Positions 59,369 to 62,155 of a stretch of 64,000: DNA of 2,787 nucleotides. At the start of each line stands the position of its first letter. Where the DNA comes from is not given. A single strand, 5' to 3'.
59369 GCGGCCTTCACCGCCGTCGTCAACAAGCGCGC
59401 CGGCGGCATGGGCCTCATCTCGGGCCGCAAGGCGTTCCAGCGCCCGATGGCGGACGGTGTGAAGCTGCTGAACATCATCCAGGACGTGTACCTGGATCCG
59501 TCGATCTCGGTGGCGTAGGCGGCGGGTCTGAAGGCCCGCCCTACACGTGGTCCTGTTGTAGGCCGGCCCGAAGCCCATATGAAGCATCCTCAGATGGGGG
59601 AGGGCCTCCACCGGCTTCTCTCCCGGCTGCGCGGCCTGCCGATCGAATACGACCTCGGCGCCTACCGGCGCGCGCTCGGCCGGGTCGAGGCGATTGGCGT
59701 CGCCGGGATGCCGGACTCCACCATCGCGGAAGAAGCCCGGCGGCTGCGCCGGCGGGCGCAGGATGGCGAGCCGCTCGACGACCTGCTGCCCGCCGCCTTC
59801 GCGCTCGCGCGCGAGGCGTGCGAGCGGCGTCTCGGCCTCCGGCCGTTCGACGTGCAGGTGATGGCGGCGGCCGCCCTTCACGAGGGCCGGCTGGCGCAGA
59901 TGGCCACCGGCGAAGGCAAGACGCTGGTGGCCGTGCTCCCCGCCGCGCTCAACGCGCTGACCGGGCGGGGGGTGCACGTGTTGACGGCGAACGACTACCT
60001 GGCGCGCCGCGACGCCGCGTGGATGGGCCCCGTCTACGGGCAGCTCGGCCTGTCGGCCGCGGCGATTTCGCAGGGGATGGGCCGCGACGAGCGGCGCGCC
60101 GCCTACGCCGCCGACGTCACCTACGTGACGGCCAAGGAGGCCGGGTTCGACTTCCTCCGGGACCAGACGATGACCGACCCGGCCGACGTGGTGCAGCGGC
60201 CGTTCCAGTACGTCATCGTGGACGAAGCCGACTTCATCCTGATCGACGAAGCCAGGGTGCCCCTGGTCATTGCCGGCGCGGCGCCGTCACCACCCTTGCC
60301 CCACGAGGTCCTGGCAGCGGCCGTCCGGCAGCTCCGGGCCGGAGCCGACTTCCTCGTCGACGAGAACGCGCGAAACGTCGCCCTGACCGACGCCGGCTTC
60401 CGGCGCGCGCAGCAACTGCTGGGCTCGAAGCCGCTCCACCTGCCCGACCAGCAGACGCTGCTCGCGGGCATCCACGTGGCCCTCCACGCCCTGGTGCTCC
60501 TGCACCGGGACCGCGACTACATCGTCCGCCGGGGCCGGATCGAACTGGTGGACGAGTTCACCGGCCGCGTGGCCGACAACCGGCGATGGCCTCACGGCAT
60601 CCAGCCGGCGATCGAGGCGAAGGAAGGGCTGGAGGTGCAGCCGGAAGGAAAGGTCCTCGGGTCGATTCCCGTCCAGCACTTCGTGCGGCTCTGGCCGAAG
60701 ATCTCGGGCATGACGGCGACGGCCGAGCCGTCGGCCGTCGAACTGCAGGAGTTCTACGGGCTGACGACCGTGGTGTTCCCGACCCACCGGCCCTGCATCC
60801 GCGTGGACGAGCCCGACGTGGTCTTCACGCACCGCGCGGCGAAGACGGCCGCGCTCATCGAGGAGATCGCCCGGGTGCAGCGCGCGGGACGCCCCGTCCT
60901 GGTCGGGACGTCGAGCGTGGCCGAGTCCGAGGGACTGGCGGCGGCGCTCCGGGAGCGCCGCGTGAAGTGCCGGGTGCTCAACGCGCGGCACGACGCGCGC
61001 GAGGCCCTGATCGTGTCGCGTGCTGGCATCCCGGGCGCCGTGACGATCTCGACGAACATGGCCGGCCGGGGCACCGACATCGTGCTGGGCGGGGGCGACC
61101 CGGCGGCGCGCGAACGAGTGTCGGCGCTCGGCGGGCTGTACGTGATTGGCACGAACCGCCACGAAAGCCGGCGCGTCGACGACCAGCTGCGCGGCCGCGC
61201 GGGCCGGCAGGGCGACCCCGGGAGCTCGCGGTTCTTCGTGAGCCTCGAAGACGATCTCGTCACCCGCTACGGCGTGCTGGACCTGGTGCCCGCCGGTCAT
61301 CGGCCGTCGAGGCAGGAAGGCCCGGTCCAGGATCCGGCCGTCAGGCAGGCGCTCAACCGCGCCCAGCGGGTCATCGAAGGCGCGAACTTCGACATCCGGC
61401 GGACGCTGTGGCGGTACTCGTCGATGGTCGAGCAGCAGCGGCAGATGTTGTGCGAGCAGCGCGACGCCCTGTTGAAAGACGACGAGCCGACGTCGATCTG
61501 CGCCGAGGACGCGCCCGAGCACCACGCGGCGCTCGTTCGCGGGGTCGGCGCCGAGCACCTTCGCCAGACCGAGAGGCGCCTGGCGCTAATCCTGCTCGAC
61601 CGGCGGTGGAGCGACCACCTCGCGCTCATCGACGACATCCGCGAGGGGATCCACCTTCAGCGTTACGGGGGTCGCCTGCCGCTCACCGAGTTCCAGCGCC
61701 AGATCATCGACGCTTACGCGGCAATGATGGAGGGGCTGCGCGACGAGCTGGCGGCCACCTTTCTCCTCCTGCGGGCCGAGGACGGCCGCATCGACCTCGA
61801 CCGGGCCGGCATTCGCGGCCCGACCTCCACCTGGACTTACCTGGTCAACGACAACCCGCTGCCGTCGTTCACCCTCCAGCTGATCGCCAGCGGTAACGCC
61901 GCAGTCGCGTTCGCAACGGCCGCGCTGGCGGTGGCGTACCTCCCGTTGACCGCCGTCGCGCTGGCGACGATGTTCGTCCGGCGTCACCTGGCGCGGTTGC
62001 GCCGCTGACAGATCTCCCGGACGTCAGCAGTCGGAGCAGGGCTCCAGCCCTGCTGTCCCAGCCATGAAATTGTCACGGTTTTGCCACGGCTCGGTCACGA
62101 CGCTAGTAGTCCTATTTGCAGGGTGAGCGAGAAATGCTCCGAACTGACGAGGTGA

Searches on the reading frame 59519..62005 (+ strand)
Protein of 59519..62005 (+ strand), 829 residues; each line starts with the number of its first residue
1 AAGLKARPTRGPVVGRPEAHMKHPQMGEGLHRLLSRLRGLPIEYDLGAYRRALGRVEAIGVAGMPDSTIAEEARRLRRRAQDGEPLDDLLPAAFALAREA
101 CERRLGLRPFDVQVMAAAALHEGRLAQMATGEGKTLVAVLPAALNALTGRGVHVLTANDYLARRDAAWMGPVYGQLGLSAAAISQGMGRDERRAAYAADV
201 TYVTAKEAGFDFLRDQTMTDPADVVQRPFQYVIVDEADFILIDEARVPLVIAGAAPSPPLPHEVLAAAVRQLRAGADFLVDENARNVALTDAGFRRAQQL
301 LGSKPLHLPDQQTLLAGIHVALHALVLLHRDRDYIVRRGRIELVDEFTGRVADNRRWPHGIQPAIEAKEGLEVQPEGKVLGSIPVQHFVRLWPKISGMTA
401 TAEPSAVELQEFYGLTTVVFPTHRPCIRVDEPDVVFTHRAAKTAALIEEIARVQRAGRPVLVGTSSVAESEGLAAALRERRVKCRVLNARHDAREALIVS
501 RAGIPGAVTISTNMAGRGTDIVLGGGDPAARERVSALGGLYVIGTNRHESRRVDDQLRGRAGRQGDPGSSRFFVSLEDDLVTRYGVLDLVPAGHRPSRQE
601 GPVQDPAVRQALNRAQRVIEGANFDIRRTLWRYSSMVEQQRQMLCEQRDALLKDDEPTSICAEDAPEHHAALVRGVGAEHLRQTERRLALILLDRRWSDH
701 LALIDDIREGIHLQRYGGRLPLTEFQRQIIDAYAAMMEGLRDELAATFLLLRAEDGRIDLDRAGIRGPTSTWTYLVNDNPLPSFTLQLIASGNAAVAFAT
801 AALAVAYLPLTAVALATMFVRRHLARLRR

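Call 88: search_protein_families(library=pfam, proteins=[window:59519-62005:+], max_evalue=0.00001)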
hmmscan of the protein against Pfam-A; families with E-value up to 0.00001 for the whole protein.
window:59519-62005:+ (829 aa): 5 families
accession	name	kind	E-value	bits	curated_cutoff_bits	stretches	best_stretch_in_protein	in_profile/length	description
PF07517.20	SecA_DEAD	-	6.1e-95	318.2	24.6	1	61-409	30-289/290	SecA DEAD-like domain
PF21090.3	P-loop_SecA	-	2.1e-63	214.1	27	2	425-526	1-102/205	SecA P-loop domain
PF01043.26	SecA_PP_bind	-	1.2e-25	90.7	23.5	1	266-366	10-110/110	SecA preprotein cross-linking domain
PF07516.18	SecA_SW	-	1.9e-25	90.5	26.7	2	672-748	126-196/200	SecA Wing and Scaffold domain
PF00270.35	DEAD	-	1.3e-06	28.6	26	1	112-241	3-130/167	DEAD/DEAH box helicase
